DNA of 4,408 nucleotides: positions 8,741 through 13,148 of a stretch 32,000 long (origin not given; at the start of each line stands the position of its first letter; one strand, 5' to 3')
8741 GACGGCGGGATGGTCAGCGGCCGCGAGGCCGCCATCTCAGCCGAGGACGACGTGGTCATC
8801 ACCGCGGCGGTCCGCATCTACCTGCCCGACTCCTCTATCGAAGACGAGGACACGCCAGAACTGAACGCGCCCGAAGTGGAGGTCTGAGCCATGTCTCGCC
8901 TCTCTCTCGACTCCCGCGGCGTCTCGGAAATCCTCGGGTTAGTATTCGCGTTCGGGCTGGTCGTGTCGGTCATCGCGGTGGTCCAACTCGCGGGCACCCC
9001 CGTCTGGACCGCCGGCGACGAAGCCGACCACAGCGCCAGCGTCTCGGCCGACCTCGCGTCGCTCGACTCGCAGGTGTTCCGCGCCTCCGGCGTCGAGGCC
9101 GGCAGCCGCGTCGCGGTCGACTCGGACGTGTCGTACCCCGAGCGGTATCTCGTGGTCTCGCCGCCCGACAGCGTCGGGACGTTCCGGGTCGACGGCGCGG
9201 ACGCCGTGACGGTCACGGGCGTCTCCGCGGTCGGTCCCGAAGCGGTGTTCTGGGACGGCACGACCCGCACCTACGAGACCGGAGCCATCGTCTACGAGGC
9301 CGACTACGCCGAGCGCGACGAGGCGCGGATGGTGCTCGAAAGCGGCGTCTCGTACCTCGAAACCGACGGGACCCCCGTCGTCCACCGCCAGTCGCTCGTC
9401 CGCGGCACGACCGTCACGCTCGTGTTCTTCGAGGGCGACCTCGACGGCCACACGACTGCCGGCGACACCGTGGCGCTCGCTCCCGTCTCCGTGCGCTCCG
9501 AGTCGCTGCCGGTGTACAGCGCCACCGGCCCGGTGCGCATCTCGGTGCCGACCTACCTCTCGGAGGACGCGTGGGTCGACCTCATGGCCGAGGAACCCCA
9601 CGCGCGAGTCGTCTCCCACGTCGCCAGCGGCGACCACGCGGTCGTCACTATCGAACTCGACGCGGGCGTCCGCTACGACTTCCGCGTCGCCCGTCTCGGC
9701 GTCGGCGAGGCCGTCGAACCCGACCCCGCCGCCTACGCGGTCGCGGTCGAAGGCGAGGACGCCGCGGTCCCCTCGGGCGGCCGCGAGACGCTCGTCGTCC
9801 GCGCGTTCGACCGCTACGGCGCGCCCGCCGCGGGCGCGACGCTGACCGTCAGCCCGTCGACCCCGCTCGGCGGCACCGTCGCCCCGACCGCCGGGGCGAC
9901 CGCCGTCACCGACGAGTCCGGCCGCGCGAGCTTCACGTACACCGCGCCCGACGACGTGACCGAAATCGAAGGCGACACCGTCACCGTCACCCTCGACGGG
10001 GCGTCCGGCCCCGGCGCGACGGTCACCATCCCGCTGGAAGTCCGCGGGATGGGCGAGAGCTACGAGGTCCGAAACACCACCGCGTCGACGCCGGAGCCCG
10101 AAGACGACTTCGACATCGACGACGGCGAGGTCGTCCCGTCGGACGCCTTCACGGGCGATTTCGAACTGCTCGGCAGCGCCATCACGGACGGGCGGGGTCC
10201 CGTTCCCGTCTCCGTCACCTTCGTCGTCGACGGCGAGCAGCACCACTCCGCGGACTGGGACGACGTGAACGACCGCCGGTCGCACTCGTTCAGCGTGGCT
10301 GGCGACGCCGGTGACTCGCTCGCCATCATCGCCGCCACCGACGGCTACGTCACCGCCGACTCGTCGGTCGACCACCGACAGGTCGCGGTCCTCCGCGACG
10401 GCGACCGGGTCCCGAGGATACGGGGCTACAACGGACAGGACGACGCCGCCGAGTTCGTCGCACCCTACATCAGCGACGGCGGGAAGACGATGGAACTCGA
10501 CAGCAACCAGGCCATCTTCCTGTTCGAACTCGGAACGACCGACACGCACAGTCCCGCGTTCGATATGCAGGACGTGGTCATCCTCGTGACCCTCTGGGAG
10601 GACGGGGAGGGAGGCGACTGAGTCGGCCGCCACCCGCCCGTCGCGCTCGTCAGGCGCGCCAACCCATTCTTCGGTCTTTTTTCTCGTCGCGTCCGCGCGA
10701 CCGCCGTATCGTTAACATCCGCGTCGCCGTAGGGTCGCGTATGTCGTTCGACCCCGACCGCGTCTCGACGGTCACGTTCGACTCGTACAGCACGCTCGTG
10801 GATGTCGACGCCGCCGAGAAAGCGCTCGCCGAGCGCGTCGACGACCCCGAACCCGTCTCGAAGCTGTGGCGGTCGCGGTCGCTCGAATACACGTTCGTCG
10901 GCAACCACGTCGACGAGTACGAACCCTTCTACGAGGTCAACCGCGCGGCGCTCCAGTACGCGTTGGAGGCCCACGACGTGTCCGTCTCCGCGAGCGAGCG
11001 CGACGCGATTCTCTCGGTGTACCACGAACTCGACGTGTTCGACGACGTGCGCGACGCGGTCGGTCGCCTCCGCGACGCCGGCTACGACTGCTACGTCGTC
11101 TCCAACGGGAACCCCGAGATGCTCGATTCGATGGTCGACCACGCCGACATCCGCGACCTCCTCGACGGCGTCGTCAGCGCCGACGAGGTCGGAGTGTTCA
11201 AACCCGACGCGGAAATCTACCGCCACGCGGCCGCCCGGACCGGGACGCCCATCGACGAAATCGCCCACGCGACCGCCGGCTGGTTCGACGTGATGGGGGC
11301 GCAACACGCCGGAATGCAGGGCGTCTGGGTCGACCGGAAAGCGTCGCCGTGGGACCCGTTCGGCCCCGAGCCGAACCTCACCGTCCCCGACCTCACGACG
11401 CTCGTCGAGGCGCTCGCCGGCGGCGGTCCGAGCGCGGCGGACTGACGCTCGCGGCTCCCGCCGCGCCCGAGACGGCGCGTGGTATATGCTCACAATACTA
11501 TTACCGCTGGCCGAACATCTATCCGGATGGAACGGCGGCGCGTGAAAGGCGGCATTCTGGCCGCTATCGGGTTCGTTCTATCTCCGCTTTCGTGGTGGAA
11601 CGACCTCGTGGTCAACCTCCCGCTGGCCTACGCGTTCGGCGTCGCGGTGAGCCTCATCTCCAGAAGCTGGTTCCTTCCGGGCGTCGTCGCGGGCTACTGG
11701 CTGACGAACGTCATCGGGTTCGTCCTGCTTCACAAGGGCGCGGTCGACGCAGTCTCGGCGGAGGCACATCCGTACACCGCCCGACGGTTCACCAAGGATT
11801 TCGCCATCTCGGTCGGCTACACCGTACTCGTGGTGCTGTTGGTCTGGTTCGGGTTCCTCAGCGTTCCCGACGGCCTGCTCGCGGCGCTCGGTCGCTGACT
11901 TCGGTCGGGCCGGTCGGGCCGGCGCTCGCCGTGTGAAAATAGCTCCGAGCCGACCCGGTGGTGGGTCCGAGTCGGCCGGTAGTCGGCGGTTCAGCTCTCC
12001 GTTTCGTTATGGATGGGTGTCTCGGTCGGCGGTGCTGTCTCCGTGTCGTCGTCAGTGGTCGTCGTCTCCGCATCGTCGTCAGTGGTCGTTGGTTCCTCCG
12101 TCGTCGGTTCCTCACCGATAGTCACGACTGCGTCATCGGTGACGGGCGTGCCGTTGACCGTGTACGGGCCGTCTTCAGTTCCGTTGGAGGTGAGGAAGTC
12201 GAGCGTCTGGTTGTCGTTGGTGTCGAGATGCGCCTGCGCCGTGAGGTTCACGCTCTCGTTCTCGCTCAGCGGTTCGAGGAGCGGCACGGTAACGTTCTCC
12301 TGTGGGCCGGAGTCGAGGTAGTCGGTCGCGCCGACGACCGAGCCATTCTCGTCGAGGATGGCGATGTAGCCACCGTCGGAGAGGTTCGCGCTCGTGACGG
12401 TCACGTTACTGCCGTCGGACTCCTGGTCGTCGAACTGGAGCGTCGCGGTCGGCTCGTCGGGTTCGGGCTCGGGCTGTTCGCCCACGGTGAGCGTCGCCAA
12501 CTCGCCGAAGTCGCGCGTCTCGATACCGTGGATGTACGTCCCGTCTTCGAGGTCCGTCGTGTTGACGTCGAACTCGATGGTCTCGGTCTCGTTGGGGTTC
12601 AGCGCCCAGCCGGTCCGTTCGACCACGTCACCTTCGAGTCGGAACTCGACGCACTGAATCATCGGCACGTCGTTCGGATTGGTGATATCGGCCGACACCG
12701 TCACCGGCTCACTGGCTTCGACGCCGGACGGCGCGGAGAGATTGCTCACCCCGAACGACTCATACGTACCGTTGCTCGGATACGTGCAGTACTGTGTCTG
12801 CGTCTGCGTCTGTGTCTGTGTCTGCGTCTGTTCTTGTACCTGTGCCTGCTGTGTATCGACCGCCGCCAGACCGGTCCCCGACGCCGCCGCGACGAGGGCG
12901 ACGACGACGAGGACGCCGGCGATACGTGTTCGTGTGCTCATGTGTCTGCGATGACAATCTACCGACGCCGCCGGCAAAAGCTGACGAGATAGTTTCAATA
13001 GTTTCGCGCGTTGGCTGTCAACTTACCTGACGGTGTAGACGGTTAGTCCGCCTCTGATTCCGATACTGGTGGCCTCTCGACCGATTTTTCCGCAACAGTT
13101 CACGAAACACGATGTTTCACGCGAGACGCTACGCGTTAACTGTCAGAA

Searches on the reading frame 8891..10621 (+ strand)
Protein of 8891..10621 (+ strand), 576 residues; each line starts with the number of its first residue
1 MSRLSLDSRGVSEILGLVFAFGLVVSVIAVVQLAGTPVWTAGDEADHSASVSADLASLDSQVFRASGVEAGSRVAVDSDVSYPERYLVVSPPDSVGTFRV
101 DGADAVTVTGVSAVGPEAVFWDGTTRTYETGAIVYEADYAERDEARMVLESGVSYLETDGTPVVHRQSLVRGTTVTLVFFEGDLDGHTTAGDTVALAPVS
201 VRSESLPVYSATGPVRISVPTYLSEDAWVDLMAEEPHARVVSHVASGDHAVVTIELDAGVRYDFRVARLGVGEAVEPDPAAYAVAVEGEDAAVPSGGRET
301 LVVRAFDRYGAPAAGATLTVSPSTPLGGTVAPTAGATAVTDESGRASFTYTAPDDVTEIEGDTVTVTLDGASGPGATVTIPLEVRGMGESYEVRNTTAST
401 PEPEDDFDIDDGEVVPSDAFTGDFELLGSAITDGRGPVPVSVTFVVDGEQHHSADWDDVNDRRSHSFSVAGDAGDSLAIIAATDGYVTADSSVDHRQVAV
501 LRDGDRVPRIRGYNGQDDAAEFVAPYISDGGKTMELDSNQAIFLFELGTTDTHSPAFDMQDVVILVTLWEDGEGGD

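Call 27: search_protein_families(library=pfam, proteins=[window:8891-10621:+], max_evalue=0.001)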
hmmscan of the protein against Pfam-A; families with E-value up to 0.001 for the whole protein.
window:8891-10621:+ (576 aa): 2 families
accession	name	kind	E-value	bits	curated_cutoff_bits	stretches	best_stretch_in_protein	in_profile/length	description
PF23960.2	DUF7289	-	2.8e-05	24.2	27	1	9-257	1-223/238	Family of unknown function (DUF7289)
PF02369.22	Big_1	-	5.2e-05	23.7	34.9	1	300-379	20-91/93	Bacterial Ig-like domain (group 1)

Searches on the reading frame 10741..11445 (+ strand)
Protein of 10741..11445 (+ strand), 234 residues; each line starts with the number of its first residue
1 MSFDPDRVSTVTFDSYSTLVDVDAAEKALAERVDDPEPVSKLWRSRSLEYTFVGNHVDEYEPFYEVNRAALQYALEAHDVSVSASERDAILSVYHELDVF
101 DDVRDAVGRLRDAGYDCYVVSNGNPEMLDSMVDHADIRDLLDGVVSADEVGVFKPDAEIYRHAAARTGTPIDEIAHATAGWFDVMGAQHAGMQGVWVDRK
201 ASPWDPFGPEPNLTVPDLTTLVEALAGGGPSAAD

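Call 27: search_protein_families(library=pfam, proteins=[window:10741-11445:+], max_evalue=0.001)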
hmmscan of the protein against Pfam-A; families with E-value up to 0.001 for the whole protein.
window:10741-11445:+ (234 aa): 2 families
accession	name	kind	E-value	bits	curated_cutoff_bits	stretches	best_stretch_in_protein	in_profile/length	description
PF00702.32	Hydrolase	-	6.5e-21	76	26.4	1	9-191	2-191/191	haloacid dehalogenase-like hydrolase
PF13419.12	HAD_2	-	6.2e-13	49.7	23.8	1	94-197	74-178/178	Haloacid dehalogenase-like hydrolase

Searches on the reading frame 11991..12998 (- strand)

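Call 49: search_protein_families(library=pfam, proteins=[window:11991-12998:-], max_evalue=0.001)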
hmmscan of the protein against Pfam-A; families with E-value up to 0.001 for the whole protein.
window:11991-12998:- (335 aa): 1 family
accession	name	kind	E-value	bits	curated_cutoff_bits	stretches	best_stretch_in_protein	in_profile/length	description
PF23951.1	DUF7282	-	1.5e-32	112.6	27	1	185-293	1-112/112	Domain of unknown function (DUF7282)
